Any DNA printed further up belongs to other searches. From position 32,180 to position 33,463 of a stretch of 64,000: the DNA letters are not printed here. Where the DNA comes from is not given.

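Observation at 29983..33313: Three-gene cluster of unknown function (helical protein, membrane protein, DUF900 serine hydrolase) bracketed by the repeat elements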

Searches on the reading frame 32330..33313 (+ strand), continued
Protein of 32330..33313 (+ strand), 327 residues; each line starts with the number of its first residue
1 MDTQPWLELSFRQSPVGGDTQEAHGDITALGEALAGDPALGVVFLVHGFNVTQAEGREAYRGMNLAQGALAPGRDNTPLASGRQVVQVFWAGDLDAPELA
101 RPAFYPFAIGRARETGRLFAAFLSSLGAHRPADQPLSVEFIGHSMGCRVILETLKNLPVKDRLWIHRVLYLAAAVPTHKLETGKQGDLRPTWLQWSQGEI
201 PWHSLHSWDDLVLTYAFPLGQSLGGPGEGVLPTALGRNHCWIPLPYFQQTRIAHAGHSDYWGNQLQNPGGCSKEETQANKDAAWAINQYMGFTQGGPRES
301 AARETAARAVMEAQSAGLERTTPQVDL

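Call 74: search_solved_structures(query=A3, max_evalue=0.1)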
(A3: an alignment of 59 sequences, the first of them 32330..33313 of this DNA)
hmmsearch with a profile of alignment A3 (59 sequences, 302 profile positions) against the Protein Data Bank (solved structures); distinct sequences matched with E-value up to 0.1: 24.
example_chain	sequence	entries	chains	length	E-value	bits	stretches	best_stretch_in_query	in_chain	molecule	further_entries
6nkc_A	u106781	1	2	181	7.5e-06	28.7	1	102-166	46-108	Lipase, Lip_vut1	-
5ct8_A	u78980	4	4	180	1.1e-05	28.1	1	104-196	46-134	Quadruple mutant lipase A | Esterase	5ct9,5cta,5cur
1t4m_A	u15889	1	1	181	2e-05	27.3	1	106-196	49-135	LIPASE A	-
1i6w_A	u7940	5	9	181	2.6e-05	26.9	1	106-196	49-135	LIPASE A | lipase | Esterase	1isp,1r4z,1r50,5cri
5ct4_A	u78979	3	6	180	2.7e-05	26.9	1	106-196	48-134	Esterase | Wild-type Bacillus subtilis lipase A with 10% [BMIM][Cl] chain A | Lipase EstA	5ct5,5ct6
2qxt_A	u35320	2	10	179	2.7e-05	26.9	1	106-196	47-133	Lipase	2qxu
1uxo_A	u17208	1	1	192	3.2e-05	26.6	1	111-201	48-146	Putative hydrolase YdeN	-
3d2a_A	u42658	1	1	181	4.2e-05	26.3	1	106-196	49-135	Lipase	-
1t2n_A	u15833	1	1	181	4.4e-05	26.2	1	106-196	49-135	Lipase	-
3qzu_A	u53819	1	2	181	4.9e-05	26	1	106-196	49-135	Lipase estA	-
3d2c_A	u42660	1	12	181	6.3e-05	25.7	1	106-196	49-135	Lipase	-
3d2b_A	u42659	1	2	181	6.7e-05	25.6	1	106-196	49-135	Lipase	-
7r1k_A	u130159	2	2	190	6.7e-05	25.6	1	103-196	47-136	Lipase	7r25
3qmm_A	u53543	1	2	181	0.00012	24.7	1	106-195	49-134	Lipase estA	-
7ue2_A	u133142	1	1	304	0.0003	23.5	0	139-189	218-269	RPB_PLP3_R6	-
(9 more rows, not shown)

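Call 78: search_dna_similar(query=window:32330-33313:+, collection=plasmids, mode=protein, max_evalue=0.001)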
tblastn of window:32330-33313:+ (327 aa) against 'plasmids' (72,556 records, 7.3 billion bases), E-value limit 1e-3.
Records with a match: 1; places in all: 1; records where one place covers at least 80% of the query: 0.
Best place of each record, by identity: <60% 1.
By first word of the organism name: Sinorhizobium 1.
By predicted mobility (MOB-suite, as given by PLSDB): conjugative 1.
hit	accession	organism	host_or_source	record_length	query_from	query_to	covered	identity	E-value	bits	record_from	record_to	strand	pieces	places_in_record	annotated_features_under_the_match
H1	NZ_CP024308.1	Sinorhizobium fredii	Phaseolus vulgaris,cell culture,plant ...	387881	9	236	70%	29.1%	5e-9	65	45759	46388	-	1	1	alpha/beta hydrolase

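Call 79: get_annotated_region(hit=H1, flank=6000)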
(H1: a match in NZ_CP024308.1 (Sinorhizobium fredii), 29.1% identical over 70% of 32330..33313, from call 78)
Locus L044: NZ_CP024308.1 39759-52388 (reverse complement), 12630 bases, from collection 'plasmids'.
description: Sinorhizobium fredii strain NXT3 plasmid pSfreNXT3a, complete sequence
organism: Sinorhizobium fredii (NCBI taxid 380)
taxonomy: Bacteria; Pseudomonadota; Alphaproteobacteria; Hyphomicrobiales; Rhizobiaceae; Sinorhizobium; Sinorhizobium fredii
host: -; source: Phaseolus vulgaris,cell culture,plant nodule in agricultural field; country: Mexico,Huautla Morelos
typing (MOB-suite, as given by PLSDB): conjugative; replicon rep_cluster_637; relaxase MOBP; mating-pair formation MPF_T
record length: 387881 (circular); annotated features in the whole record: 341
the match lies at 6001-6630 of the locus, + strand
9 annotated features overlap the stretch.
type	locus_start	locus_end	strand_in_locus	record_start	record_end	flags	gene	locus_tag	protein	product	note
CDS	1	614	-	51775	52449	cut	-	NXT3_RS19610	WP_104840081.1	hypothetical protein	-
CDS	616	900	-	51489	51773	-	-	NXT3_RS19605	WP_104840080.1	hypothetical protein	-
CDS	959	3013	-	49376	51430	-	-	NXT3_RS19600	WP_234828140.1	C1 family peptidase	GO:0006508 - proteolysis [Evidence IEA]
CDS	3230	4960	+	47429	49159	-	-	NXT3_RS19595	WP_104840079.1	peptidoglycan-binding domain-containing protein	-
CDS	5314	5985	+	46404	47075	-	-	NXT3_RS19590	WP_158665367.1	hypothetical protein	-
CDS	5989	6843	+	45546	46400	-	-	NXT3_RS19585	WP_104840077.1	alpha/beta hydrolase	-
CDS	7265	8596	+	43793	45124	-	-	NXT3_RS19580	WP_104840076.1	hypothetical protein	-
CDS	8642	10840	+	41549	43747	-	-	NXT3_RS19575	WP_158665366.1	di-heme-cytochrome C peroxidase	-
CDS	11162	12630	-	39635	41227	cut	-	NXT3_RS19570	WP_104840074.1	IS66 family transposase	-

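Call 97: search_protein_families(library=padloc, alignment_id=A3, max_evalue=0.01)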
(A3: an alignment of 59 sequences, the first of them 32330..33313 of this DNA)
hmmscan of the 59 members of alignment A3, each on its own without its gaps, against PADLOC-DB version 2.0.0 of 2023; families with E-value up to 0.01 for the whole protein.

A. member 1, window:32330-33313:+ (327 aa): 0 families

B. families by the number of members that match (of 59 scanned): 0 families

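Call 100: find_encoding_contigs(protein=P0024, flank=8000, max_places=1)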
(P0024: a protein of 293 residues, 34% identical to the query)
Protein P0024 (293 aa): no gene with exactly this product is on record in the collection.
